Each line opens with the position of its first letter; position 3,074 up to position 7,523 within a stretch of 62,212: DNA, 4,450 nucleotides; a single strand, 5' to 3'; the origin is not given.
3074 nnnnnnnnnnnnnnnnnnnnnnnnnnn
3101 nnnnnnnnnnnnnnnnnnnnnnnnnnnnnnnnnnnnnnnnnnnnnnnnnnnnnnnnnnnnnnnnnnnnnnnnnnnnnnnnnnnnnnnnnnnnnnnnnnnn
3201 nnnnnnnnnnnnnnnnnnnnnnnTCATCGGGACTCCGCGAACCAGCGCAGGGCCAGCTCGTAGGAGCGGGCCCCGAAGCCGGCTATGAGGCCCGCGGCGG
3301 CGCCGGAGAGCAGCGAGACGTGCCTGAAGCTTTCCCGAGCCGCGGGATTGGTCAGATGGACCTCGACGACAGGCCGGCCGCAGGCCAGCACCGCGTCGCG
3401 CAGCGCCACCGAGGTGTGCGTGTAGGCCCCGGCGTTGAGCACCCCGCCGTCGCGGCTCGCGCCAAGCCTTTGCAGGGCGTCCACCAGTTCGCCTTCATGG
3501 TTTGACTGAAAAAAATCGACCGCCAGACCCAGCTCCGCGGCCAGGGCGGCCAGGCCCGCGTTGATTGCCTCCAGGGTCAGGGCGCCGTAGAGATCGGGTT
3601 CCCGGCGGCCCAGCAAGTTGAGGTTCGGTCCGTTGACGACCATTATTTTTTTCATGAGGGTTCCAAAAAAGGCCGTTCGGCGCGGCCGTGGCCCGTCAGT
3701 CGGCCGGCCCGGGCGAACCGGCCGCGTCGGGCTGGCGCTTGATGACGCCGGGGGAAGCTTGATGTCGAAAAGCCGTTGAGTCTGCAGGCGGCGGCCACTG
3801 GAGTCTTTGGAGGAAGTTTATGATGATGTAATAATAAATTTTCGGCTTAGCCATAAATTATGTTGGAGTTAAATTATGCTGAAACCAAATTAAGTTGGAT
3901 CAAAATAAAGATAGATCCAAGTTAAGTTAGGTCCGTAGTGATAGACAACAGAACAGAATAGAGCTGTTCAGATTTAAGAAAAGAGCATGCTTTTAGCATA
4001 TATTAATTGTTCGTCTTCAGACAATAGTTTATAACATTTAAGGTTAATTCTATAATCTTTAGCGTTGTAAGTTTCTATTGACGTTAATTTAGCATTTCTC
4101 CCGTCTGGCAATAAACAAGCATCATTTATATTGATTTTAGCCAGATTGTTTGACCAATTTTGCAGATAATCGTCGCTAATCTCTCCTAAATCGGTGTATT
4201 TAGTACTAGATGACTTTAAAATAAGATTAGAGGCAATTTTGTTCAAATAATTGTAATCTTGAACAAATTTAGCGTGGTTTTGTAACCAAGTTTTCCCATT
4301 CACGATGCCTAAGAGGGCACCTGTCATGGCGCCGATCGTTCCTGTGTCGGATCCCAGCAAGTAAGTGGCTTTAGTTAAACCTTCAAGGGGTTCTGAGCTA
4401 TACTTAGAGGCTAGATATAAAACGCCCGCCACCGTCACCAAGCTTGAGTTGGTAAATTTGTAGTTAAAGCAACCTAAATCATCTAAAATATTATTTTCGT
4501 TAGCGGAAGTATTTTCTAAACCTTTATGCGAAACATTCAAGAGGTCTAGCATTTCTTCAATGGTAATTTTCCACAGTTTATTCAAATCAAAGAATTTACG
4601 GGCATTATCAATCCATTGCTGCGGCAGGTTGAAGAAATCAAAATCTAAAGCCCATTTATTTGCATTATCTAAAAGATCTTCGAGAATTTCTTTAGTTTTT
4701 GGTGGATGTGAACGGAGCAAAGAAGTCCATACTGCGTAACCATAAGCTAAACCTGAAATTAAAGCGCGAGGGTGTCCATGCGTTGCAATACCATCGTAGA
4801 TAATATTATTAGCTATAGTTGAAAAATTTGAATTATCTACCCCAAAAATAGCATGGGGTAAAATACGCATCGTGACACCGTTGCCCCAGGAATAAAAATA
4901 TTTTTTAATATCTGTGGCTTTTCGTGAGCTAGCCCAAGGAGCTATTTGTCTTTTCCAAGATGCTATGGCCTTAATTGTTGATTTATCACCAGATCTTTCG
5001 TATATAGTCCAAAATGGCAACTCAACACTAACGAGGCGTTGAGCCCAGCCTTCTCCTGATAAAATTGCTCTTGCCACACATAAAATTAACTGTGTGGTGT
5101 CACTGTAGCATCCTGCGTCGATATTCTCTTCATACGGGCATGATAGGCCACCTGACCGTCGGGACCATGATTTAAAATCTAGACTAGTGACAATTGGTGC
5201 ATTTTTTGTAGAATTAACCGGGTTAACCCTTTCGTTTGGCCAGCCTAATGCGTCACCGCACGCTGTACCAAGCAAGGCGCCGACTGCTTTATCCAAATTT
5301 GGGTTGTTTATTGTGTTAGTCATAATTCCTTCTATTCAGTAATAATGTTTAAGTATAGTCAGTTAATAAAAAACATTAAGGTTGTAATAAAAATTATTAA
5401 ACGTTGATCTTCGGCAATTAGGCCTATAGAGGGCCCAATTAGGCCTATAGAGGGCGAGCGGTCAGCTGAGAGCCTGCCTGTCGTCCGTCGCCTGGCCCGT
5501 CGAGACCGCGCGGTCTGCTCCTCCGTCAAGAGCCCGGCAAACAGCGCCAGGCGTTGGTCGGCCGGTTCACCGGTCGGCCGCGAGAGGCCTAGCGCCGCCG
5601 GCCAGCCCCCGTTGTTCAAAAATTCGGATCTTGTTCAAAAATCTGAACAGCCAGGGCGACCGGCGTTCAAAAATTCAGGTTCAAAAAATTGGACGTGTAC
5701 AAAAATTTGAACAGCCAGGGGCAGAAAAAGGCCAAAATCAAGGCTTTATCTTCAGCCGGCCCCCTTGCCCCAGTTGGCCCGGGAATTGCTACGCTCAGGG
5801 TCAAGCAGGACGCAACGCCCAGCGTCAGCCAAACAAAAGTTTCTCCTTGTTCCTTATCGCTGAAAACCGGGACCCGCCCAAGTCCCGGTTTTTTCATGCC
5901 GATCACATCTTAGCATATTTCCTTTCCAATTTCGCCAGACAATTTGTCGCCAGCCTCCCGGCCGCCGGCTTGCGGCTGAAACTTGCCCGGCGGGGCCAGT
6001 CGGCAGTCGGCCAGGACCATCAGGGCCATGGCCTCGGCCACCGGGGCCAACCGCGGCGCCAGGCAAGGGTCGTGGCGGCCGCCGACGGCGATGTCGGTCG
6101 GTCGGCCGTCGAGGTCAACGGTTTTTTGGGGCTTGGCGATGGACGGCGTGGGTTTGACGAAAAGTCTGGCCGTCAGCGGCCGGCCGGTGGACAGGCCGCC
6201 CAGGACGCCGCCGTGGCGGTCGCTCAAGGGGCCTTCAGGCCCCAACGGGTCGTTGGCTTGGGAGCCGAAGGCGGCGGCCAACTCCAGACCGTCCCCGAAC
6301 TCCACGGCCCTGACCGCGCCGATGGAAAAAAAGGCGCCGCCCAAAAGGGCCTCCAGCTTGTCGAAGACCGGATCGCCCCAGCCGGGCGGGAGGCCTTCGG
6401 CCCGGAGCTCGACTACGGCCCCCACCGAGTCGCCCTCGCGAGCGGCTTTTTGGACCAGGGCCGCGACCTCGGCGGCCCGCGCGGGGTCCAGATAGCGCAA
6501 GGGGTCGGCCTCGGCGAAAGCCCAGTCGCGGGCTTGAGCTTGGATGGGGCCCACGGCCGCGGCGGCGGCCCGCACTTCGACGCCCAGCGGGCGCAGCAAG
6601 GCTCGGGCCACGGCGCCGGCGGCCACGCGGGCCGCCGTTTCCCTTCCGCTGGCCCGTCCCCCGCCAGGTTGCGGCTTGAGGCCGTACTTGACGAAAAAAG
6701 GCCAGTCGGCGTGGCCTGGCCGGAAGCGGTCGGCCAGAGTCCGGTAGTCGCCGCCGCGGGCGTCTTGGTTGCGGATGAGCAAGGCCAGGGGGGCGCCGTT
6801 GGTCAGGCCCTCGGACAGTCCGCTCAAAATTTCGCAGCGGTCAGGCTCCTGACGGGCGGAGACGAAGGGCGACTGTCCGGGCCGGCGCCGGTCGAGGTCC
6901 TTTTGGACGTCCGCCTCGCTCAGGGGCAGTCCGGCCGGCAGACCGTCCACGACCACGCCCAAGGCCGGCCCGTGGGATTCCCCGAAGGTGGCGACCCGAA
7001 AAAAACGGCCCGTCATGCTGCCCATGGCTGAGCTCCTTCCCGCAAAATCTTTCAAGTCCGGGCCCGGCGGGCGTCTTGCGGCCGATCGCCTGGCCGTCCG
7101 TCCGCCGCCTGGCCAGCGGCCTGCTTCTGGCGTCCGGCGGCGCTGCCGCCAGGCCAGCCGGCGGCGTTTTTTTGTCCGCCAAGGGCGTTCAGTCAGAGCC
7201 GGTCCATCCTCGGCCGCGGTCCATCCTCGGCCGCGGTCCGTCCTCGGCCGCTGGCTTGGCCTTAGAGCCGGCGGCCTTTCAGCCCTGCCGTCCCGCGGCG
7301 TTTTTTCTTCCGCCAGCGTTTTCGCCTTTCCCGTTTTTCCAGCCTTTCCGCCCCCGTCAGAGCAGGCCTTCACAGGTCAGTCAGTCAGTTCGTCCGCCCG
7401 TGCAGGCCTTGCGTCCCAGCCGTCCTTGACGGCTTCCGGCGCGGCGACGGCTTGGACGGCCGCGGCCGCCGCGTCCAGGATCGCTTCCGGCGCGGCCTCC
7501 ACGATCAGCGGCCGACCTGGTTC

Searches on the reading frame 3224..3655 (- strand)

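Call 65: search_protein_families(library=pfam, proteins=[window:3224-3655:-], max_evalue=0.0001)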
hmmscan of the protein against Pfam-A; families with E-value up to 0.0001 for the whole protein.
window:3224-3655:- (143 aa): 1 family
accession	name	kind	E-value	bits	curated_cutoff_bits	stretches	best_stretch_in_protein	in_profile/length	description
PF01220.24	DHquinase_II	-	4.2e-54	182.5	23.3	1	3-139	1-137/138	Dehydroquinase class II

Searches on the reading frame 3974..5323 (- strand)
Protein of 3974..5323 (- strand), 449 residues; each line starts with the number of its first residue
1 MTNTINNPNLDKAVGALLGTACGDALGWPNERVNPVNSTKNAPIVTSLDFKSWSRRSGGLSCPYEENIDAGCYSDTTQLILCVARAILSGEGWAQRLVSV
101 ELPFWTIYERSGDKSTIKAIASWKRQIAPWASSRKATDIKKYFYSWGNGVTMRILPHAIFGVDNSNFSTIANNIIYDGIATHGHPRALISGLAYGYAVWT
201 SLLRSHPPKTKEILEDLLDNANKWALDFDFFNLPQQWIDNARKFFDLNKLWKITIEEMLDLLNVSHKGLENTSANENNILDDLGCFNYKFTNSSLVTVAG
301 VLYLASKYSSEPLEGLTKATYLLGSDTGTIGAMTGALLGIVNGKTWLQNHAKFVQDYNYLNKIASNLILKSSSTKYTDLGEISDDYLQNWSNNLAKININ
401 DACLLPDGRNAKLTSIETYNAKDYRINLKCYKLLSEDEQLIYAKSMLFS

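Call 95: search_protein_families(library=pfam, proteins=[window:3974-5323:-], max_evalue=0.0001)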
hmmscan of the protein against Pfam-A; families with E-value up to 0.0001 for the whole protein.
window:3974-5323:- (449 aa): 1 family
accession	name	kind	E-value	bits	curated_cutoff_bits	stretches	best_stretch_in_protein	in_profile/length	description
PF03747.19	ADP_ribosyl_GH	-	1.8e-33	116.9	26.2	1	15-347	1-284/287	ADP-ribosylglycohydrolase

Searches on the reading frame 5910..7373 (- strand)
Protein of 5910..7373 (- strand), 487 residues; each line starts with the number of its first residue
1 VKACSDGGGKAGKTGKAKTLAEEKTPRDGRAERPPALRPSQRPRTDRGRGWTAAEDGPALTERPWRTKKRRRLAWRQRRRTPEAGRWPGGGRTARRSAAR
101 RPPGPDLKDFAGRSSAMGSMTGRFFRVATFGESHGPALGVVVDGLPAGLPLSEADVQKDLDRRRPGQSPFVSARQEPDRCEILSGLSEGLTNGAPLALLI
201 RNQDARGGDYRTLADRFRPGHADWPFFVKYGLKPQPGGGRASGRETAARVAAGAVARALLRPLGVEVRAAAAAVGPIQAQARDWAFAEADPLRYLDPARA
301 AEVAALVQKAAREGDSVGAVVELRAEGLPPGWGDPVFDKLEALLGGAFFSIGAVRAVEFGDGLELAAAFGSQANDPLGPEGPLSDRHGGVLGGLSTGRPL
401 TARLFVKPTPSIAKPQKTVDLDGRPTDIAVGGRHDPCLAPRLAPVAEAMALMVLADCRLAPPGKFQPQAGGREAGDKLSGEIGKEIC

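Call 65: search_protein_families(library=pfam, proteins=[window:5910-7373:-], max_evalue=0.0001)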
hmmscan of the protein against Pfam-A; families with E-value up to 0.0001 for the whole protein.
window:5910-7373:- (487 aa): 1 family
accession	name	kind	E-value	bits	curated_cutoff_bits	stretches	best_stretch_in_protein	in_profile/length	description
PF01264.26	Chorismate_synt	-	5.5e-119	397.1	27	1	125-457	1-325/327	Chorismate synthase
